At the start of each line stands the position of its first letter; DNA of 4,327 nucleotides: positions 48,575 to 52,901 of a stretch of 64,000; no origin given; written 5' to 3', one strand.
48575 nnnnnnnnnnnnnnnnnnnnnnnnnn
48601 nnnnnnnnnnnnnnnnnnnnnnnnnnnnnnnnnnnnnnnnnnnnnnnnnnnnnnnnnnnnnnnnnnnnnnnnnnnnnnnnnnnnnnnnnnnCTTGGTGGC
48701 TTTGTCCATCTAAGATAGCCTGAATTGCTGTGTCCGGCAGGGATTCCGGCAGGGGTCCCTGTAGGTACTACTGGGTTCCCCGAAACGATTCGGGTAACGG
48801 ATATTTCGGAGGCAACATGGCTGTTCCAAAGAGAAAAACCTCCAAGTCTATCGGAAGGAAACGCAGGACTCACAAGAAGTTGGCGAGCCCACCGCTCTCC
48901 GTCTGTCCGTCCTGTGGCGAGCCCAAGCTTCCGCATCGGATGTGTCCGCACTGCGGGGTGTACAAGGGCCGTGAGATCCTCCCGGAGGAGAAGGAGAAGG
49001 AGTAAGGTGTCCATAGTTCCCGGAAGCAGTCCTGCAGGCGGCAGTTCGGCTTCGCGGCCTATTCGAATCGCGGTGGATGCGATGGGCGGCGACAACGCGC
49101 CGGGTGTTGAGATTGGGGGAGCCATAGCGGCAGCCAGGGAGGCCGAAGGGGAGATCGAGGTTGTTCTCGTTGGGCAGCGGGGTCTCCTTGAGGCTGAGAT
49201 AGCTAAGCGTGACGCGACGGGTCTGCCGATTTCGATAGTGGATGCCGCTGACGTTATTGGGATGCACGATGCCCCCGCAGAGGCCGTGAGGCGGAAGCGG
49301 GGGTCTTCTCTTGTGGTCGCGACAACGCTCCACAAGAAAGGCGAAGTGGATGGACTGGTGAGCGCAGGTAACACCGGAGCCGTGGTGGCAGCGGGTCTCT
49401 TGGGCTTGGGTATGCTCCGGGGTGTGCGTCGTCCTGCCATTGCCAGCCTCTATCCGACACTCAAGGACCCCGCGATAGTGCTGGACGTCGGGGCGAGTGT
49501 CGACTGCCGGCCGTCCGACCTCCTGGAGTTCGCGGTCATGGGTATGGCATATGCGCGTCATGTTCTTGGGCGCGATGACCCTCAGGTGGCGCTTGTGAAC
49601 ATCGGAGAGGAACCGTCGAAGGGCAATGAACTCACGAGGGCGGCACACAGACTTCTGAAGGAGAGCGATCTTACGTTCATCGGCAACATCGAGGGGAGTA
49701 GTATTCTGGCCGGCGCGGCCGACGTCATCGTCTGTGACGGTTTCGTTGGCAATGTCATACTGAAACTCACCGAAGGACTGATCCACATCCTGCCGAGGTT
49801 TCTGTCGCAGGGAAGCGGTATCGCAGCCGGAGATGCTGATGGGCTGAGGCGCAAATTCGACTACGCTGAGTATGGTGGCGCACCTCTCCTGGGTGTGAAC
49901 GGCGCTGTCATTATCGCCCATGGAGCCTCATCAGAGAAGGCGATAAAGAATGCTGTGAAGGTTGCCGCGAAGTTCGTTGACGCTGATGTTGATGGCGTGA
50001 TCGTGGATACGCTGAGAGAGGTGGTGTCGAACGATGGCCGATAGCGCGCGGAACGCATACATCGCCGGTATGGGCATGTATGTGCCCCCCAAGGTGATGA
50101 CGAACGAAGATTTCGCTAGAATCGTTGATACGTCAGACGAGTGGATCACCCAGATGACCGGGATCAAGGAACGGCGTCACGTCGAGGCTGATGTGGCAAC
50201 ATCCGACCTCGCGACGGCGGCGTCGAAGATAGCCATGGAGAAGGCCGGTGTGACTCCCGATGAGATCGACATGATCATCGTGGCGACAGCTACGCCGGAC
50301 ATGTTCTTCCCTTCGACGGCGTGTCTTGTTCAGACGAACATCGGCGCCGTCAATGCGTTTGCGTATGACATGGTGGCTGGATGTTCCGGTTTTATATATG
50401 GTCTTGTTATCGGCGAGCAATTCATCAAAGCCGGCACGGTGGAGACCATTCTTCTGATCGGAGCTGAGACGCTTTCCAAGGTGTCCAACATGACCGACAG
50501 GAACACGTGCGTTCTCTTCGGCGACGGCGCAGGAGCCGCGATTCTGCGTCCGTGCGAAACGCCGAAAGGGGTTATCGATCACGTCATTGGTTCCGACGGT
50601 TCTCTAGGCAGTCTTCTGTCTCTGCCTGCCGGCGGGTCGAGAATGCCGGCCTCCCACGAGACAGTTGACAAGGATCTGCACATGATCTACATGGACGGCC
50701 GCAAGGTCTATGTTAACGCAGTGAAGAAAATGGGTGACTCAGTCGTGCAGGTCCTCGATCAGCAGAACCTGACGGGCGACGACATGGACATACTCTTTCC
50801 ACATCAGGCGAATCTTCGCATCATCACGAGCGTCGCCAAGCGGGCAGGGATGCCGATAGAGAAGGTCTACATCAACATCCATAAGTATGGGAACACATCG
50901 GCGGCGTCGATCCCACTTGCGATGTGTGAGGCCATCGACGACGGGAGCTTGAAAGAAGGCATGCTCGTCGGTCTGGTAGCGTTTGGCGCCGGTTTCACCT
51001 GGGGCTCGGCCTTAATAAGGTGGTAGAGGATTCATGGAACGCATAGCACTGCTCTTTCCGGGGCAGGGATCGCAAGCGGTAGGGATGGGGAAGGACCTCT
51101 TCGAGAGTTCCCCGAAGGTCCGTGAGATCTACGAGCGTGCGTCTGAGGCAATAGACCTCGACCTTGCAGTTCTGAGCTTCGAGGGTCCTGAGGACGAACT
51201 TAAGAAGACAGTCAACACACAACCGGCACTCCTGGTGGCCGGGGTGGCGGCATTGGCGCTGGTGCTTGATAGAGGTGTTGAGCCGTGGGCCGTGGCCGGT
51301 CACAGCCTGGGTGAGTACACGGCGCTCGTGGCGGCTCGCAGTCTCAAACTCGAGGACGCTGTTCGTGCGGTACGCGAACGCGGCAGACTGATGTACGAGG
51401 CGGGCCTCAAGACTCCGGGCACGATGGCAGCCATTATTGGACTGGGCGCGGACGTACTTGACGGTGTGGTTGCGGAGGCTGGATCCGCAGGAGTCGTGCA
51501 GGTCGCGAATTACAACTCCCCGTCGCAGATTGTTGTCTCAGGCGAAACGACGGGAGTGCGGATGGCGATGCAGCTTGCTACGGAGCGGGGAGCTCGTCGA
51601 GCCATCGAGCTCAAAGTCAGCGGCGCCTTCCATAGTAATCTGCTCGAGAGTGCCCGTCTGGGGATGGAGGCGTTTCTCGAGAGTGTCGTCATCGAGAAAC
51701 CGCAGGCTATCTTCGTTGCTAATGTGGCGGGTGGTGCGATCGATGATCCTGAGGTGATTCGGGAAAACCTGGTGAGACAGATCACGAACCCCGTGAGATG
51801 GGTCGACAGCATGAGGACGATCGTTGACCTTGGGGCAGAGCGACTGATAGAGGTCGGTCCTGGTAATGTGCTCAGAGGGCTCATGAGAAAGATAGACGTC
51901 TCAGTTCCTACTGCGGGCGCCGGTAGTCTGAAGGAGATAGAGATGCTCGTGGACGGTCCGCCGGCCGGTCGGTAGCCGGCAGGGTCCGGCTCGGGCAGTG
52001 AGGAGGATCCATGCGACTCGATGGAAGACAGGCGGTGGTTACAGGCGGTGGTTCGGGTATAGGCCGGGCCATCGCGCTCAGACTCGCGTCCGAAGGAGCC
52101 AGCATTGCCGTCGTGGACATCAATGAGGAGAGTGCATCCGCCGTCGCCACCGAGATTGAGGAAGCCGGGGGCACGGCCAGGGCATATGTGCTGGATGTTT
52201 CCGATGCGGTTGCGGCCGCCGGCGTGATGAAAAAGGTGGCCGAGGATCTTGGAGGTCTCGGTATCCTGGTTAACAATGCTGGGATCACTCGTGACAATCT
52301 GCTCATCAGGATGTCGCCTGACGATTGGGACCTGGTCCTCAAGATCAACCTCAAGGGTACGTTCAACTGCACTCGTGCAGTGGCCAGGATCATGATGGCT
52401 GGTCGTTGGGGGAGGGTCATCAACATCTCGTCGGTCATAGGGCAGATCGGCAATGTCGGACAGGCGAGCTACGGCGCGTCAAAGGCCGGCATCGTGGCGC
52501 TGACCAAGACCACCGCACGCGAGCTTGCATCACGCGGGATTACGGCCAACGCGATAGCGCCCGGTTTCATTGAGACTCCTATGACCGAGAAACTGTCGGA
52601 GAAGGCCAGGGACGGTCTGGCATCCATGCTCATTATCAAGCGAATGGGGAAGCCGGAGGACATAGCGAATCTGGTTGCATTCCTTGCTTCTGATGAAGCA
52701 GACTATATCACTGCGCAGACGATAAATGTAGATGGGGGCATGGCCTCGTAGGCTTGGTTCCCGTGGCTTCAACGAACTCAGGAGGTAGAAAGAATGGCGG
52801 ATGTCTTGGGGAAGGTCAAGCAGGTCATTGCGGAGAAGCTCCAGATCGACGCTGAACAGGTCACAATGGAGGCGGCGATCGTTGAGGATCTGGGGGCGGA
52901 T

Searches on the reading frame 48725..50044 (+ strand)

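Call 18: search_protein_families(library=pfam, proteins=[window:48725-50044:+], max_evalue=0.00001)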
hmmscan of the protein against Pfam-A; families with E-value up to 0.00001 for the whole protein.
window:48725-50044:+ (439 aa): 1 family
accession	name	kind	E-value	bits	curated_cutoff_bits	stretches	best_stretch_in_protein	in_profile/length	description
PF02504.20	FA_synthesis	-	1.9e-94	316.8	29.1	1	113-422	1-321/324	Fatty acid synthesis protein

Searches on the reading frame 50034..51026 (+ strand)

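Call 18: search_protein_families(library=pfam, proteins=[window:50034-51026:+], max_evalue=0.00001)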
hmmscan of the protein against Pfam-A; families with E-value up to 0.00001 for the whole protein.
window:50034-51026:+ (330 aa): 3 families
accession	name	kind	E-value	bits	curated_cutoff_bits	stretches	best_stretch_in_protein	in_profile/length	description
PF08541.16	ACP_syn_III_C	-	1.9e-37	127.7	26.6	1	241-330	1-90/90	3-Oxoacyl-[acyl-carrier-protein (ACP)] synthase III C terminal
PF08545.16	ACP_syn_III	-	3.7e-27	94.5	24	1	111-189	1-80/80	3-Oxoacyl-[acyl-carrier-protein (ACP)] synthase III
PF00108.29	Thiolase_N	-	1.4e-08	34.9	26.4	1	40-158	7-126/260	Thiolase, N-terminal domain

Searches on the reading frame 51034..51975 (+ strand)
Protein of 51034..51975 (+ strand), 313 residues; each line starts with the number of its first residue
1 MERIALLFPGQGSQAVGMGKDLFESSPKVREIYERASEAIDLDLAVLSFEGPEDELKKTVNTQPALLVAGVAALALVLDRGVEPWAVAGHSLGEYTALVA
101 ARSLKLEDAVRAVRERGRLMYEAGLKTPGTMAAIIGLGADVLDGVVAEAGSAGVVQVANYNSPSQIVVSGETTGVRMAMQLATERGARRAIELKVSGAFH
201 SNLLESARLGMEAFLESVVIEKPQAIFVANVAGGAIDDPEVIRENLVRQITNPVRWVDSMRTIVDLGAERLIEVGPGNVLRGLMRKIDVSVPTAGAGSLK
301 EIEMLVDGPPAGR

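Call 18: search_protein_families(library=pfam, proteins=[window:51034-51975:+], max_evalue=0.00001)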
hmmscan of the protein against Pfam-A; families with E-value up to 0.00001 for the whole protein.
window:51034-51975:+ (313 aa): 1 family
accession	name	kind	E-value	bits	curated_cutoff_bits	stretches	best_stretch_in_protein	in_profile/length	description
PF00698.26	Acyl_transf_1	-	1.9e-40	139.7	32.7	1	7-280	3-271/319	Acyl transferase domain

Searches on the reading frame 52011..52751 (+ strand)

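Call 18: search_protein_families(library=pfam, proteins=[window:52011-52751:+], max_evalue=0.00001)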
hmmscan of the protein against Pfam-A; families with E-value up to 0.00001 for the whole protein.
window:52011-52751:+ (246 aa): 3 families
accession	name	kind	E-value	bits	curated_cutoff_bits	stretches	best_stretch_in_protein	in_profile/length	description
PF13561.12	adh_short_C2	-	1.9e-67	227.8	27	1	15-244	6-235/236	Enoyl-(Acyl carrier protein) reductase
PF00106.31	adh_short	-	2.5e-62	210.3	26.6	1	8-198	3-193/195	short chain dehydrogenase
PF08659.16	KR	-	9.2e-18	65.2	22.6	1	9-183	4-174/180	KR domain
